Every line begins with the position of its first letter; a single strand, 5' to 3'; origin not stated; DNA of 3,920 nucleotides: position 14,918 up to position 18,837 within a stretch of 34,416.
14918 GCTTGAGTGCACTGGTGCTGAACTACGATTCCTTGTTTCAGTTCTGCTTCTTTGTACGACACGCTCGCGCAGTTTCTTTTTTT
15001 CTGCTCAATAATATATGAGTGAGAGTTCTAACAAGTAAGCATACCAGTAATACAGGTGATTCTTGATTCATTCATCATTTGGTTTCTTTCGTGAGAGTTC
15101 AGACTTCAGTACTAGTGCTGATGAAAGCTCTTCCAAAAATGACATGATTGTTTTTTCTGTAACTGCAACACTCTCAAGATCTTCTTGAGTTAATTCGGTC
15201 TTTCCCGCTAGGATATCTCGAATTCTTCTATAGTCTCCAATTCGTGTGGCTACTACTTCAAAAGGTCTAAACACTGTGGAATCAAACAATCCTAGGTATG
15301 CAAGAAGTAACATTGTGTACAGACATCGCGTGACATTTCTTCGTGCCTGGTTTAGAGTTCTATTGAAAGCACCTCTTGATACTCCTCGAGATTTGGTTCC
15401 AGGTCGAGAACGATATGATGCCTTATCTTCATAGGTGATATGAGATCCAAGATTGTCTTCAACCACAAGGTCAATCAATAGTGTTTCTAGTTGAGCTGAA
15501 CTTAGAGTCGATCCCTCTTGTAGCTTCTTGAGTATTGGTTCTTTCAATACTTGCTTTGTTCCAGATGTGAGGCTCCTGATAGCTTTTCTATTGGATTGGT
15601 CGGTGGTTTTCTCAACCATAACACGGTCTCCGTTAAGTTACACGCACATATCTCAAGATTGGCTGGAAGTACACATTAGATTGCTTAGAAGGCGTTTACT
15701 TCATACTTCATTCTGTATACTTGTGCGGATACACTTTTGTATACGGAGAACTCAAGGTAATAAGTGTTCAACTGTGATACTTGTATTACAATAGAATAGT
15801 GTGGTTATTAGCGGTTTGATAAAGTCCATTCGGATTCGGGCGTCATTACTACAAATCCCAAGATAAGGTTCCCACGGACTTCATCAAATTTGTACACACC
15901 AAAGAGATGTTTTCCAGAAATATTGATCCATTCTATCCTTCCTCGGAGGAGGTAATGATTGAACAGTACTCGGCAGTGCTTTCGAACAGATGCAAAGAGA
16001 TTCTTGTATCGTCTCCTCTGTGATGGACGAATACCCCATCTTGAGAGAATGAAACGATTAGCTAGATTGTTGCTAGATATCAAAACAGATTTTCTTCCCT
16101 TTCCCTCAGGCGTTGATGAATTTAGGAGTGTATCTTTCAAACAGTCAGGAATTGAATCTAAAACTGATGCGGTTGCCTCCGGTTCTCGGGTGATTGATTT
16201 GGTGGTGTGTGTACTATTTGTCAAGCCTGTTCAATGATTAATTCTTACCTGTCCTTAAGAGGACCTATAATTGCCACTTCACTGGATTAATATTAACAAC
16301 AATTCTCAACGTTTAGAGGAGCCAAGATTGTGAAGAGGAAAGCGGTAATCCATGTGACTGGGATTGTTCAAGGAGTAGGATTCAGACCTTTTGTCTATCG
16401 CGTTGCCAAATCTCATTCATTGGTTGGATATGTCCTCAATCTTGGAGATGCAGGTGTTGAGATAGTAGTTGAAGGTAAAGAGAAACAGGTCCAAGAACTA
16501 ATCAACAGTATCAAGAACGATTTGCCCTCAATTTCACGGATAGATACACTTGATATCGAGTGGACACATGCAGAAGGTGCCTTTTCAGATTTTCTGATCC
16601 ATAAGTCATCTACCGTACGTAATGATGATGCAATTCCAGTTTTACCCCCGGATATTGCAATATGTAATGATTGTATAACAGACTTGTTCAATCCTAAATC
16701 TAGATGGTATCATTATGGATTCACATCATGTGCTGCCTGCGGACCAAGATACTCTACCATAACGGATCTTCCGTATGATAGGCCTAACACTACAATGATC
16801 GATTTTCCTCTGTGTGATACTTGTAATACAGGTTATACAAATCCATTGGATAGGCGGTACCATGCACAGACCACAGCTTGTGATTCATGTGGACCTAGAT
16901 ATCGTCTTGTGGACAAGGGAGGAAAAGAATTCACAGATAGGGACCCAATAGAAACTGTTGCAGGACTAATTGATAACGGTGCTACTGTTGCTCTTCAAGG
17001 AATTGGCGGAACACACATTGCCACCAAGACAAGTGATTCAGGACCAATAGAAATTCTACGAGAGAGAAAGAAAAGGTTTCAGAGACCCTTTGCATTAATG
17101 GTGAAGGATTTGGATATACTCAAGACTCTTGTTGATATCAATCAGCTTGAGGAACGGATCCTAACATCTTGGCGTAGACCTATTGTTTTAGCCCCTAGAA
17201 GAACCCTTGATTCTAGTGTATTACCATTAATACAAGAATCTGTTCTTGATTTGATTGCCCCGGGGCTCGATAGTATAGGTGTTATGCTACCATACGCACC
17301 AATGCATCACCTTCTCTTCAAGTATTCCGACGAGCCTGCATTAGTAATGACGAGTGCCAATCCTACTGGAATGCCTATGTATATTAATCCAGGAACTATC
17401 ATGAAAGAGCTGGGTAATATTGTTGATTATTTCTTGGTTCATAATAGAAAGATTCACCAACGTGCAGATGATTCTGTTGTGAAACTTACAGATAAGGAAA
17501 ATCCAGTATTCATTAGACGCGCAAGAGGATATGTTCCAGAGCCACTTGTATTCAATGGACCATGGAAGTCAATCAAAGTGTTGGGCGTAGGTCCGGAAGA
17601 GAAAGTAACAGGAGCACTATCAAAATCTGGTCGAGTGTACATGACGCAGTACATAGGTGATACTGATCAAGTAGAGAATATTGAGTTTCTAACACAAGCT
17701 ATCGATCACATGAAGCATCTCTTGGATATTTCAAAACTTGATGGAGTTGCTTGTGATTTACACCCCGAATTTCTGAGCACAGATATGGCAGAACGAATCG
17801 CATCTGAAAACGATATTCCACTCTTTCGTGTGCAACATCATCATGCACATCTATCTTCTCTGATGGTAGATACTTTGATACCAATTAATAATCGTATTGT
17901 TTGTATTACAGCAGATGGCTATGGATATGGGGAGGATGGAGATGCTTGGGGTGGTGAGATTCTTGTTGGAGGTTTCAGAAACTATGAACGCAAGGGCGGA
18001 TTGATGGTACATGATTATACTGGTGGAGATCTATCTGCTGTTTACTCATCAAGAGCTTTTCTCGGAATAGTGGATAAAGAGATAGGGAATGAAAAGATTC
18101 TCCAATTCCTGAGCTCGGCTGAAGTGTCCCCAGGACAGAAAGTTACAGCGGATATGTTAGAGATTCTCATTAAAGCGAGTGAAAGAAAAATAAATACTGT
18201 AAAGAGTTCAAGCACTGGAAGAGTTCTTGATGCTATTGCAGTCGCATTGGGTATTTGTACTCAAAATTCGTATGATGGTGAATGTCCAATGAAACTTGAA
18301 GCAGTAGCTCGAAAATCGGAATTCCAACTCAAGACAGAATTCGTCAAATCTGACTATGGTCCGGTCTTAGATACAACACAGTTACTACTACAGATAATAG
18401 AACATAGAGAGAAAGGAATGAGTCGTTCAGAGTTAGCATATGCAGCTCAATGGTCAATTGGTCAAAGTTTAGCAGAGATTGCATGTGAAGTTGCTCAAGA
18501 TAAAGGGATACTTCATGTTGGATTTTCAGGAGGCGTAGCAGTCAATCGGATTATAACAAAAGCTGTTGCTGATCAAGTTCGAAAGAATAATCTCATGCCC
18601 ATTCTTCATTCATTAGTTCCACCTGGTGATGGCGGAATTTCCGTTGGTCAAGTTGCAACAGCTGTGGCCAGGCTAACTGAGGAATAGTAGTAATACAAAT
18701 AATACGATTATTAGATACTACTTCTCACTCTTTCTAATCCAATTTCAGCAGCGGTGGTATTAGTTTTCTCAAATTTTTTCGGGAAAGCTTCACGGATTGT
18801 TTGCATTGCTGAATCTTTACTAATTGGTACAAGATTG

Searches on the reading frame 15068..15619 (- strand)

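Call 12: search_protein_families(library=pfam, proteins=[window:15068-15619:-])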
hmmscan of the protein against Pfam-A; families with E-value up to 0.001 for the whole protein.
window:15068-15619:- (183 aa): 0 families

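Call 26: search_protein_families(library=pfam, proteins=[window:15068-15619:-], max_evalue=10)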
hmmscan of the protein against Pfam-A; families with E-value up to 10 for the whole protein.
window:15068-15619:- (183 aa): 2 families
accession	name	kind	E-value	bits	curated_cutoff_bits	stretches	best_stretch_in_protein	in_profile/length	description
PF02001.22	DUF134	-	0.18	12.8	27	1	63-100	45-82/98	Protein of unknown function DUF134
PF19458.4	DUF5995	-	0.22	11.2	27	1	124-170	131-177/225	Family of unknown function (DUF5995)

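Call 49: search_protein_families(library=ncbifam, proteins=[window:15068-15619:-], max_evalue=0.001)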
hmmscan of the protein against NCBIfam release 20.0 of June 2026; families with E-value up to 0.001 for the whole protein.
window:15068-15619:- (183 aa): 0 families

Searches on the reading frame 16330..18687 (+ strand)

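Call 12: search_protein_families(library=pfam, proteins=[window:16330-18687:+])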
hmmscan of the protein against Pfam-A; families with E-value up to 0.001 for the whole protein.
window:16330-18687:+ (785 aa): 6 families
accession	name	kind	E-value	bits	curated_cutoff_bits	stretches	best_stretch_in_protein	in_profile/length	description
PF22521.2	HypF_C_2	-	8.1e-60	203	27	1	526-774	2-241/241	Carbamoyltransferase, Kae1-like Domain, second subdomain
PF01300.24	Sua5_yciO_yrdC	-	1.3e-35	122.9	25.1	1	213-397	2-177/178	Telomere recombination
PF07503.17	zf-HYPF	-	2.2e-27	95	23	2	161-194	1-34/34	HypF finger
PF17788.7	HypF_C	-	3.6e-27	95.4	23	1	416-514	5-99/99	HypF Kae1-like domain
PF00708.24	Acylphosphatase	-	4.8e-24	84.9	22.5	1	7-90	3-85/85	Acylphosphatase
PF00814.31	TsaD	-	0.00093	19.4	24.8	0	627-752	135-243/264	tRNA N6-adenosine threonylcarbamoyltransferase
